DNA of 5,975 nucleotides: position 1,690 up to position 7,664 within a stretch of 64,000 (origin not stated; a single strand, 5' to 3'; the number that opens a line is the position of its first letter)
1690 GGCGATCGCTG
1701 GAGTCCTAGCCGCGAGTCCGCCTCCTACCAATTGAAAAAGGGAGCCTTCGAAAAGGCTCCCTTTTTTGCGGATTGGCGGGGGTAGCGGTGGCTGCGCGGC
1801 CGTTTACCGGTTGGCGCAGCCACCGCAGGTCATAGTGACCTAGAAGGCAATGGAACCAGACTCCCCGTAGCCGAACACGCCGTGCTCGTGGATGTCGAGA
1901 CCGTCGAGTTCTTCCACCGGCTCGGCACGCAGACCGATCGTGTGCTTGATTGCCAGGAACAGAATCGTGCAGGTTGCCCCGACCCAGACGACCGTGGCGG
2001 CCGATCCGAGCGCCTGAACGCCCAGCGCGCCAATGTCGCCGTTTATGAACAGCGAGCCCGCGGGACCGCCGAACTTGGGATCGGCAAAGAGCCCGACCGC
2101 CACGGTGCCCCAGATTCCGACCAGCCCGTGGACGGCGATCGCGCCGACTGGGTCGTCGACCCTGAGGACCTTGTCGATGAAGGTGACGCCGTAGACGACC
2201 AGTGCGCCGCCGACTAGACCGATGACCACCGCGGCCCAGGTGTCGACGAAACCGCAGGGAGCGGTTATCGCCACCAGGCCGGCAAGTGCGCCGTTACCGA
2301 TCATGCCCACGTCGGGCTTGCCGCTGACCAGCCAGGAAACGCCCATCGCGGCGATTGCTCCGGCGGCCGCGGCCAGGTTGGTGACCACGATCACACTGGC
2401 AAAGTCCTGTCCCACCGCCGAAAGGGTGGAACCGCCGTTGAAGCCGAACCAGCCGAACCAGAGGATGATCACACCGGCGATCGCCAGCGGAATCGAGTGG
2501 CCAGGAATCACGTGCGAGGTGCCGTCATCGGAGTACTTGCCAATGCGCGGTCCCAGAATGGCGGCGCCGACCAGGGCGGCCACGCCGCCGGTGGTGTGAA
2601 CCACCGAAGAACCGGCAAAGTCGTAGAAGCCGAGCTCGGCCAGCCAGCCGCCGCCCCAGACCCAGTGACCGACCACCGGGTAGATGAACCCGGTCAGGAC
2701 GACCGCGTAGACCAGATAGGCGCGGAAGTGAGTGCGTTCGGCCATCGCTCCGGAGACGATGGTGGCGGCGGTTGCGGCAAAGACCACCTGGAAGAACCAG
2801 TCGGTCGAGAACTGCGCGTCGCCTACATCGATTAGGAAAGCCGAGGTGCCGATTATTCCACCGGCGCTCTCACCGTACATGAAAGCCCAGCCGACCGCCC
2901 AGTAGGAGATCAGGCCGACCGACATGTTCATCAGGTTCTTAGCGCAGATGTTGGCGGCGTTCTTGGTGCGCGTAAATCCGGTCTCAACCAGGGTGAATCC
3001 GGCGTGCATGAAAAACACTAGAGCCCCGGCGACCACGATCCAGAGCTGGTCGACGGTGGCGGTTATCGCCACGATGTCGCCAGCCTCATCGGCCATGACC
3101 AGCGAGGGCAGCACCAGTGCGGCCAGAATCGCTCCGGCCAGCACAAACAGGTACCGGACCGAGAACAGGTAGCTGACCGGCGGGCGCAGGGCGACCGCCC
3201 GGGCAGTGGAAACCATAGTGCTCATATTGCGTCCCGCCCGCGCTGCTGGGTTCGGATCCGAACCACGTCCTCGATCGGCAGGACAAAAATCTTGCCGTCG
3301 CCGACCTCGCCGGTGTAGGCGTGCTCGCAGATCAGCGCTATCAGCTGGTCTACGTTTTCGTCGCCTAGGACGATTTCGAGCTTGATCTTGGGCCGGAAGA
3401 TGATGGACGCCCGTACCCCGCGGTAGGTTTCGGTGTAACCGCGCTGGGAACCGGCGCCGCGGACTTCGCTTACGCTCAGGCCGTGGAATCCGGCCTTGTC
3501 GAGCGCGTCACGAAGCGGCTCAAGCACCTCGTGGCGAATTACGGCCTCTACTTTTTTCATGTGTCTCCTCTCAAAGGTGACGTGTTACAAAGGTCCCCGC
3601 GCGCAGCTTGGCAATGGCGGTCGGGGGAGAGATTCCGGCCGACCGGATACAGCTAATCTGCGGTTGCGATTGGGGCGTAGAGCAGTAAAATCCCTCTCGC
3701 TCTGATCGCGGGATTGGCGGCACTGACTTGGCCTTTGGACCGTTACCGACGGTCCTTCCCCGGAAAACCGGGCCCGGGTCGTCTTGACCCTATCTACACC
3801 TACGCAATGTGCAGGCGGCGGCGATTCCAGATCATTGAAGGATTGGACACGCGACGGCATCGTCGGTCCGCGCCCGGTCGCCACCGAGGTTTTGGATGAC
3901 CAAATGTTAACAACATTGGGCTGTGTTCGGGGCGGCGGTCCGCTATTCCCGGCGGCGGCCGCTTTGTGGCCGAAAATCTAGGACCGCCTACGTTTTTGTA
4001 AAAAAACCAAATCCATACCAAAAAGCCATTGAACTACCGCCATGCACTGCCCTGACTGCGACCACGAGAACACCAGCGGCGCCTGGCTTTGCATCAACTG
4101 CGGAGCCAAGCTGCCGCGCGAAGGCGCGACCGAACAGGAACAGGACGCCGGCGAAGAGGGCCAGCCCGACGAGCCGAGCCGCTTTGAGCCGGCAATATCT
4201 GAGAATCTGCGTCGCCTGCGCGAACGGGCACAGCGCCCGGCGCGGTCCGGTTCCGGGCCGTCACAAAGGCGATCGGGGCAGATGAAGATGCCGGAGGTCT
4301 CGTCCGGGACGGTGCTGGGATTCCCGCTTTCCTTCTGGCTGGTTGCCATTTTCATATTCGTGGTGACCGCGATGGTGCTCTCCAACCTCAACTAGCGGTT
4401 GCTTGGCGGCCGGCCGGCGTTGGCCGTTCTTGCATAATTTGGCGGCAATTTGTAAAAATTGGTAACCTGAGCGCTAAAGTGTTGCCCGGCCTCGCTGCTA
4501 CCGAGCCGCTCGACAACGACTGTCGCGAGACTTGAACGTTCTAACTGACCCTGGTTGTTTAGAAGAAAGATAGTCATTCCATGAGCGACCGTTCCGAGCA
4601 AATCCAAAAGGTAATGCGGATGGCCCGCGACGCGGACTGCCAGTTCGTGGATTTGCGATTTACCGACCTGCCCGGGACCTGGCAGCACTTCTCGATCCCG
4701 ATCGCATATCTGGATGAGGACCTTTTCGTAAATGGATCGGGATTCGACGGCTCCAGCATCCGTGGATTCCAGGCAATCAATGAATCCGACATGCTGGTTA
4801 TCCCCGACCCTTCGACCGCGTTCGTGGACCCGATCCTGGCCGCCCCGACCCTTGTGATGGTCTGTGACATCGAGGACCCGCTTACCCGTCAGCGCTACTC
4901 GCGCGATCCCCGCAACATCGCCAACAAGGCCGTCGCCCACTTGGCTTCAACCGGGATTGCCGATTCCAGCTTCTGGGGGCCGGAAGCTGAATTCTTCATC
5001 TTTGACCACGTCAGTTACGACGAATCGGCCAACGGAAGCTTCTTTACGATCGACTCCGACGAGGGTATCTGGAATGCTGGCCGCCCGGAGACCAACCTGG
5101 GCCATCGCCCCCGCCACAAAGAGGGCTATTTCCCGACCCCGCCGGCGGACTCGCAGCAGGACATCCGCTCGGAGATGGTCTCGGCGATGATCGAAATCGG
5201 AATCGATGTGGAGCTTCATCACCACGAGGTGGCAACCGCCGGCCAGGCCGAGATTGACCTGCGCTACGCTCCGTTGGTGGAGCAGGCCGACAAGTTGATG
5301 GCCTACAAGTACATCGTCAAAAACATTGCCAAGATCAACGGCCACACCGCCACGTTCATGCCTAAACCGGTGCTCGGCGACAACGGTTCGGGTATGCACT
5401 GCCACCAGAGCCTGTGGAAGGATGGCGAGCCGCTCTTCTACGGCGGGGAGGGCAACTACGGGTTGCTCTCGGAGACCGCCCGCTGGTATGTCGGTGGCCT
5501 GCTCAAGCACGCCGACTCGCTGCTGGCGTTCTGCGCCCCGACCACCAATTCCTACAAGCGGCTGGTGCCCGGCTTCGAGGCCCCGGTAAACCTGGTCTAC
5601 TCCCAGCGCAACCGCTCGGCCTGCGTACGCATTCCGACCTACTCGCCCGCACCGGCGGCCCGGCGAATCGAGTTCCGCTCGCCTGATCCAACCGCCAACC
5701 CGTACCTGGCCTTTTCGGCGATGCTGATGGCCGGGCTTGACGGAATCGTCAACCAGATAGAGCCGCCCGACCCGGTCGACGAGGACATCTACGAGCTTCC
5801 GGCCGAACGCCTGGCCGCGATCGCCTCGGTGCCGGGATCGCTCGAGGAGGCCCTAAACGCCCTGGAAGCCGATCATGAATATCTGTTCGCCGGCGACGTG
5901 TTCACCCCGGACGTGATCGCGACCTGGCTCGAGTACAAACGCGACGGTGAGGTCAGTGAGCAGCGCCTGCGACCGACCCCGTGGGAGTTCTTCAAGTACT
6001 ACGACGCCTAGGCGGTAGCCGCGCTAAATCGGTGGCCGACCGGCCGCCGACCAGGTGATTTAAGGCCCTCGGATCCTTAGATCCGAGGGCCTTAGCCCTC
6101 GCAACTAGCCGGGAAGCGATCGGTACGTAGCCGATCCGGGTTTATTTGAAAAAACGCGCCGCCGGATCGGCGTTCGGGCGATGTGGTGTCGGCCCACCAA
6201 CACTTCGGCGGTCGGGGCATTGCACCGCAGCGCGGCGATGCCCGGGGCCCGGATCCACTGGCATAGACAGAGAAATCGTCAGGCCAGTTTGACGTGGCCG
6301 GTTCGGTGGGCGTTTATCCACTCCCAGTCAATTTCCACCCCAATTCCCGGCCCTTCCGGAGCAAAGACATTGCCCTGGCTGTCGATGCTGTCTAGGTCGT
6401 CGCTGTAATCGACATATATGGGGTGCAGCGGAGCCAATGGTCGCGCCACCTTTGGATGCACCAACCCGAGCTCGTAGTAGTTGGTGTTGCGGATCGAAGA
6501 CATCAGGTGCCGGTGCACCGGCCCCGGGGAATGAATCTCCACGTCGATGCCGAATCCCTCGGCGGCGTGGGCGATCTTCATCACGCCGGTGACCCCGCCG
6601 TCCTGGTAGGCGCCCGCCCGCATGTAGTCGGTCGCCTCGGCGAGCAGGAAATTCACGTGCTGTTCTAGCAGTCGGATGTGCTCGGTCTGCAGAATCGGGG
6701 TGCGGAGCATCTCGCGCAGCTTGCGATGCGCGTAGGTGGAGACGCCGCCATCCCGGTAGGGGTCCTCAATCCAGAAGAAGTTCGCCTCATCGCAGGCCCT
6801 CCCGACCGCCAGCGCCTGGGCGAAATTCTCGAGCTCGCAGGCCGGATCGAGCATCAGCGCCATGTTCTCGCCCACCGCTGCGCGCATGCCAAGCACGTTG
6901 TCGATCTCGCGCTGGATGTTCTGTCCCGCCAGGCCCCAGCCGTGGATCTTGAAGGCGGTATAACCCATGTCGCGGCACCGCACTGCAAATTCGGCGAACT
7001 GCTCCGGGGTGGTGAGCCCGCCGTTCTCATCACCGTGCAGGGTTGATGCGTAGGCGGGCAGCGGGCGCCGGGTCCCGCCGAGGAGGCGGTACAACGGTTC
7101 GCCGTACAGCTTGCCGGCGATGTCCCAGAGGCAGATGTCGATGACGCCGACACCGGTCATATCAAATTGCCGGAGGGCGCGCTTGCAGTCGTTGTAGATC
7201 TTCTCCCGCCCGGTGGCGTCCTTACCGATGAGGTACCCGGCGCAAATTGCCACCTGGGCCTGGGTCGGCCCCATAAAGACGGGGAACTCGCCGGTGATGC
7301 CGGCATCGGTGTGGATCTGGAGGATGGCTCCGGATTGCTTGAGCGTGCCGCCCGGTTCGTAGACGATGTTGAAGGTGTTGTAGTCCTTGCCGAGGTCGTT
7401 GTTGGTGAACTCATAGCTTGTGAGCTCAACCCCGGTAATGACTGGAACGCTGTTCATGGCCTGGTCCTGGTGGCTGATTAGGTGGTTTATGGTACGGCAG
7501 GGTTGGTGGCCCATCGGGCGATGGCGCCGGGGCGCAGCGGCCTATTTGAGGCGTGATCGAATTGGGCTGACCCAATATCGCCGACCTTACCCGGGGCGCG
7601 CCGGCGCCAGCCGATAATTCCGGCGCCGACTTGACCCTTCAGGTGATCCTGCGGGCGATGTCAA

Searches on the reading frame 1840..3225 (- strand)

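Call 64: search_protein_families(library=ncbifam, proteins=[window:1840-3225:-], max_evalue=0.00001)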
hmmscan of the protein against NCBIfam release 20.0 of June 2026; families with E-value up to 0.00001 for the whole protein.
window:1840-3225:- (461 aa): 3 families
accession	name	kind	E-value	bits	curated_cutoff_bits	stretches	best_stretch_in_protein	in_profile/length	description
TIGR00836.1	amt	subfamily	1.2e-129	432.8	343.3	1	59-453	1-406/406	ammonium transporter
TIGR03644.1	marine_trans_1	hypoth_equivalog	2.1e-112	375.9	514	1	58-455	3-403/404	probable ammonium transporter, marine subtype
NF007947.0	PRK10666.1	equivalog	4.7e-61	207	657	1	33-453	10-426/428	ammonium transporter AmtB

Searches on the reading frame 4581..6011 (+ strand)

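Call 64: search_protein_families(library=ncbifam, proteins=[window:4581-6011:+], max_evalue=0.00001)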
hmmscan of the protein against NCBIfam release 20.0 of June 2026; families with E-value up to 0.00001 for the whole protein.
window:4581-6011:+ (476 aa): 5 families
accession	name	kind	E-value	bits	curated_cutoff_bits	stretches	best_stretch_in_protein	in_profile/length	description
TIGR00653.1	GlnA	equivalog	2.5e-197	656.2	429.15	1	10-475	2-462/462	type I glutamate--ammonia ligase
NF007006.0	PRK09469.1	equivalog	1.7e-178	594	845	1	8-475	3-468/469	glutamate--ammonia ligase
TIGR03105.1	gln_synth_III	equivalog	1.6e-72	244.4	469.6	2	195-473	159-433/435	type III glutamate--ammonia ligase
NF045547.1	GGputSyn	equivalog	8.7e-69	232.3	650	1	174-454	146-424/438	gamma-glutamylputrescine synthetase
NF041605.1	gln_syn_GlnII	equivalog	1.9e-09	37.1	500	0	151-277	102-231/333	glutamine synthetase GlnII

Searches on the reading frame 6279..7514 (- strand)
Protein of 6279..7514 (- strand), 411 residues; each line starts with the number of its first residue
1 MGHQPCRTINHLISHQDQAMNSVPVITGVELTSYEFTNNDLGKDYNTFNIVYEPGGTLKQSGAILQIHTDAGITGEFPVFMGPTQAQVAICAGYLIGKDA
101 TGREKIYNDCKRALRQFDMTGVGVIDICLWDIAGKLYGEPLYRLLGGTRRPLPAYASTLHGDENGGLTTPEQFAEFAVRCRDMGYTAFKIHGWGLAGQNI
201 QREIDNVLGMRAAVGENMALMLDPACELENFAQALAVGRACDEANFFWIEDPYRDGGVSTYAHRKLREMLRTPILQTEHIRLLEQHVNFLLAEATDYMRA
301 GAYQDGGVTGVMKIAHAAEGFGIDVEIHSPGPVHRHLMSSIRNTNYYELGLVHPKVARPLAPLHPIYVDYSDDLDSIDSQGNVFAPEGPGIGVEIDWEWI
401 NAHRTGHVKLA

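Call 64: search_protein_families(library=ncbifam, proteins=[window:6279-7514:-], max_evalue=0.00001)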
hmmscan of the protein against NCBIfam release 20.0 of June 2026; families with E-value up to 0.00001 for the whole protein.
window:6279-7514:- (411 aa): 9 families
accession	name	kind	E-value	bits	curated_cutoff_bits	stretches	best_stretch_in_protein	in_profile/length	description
NF040790.2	glucon_galact_dh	equivalog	7e-28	97.5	750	1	119-405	91-371/390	bifunctional D-gluconate/D-galactonate dehydratase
NF047820.1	TalGalacDh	equivalog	7.5e-25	87.6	500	1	88-348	69-324/371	L-talarate/galactarate dehydratase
NF010624.0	PRK14017.1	equivalog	9.5e-25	87.5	311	1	63-402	16-359/382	galactonate dehydratase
NF040866.1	AraD_Arch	equivalog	8.4e-22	77.7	650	1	105-400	86-366/372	arabinonate dehydratase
NF043051.1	ManoateDhtManD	equivalog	9.1e-21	74.1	550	2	210-398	198-378/403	D-mannonate dehydratase ManD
NF011654.0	PRK15072.1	subfamily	2.8e-20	72.6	430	2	92-191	52-149/404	D-galactonate dehydratase family protein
NF011968.0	PRK15440.1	equivalog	3.8e-20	72.1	393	1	118-398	122-386/395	L-rhamnonate dehydratase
TIGR02534.1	mucon_cyclo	subfamily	2.8e-11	43.1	334.95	1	93-325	72-292/368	muconate/chloromuconate family cycloisomerase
NF043002.1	HProlDhtase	equivalog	1.2e-09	37.5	500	1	65-311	36-275/366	cis-3-hydroxy-L-proline dehydratase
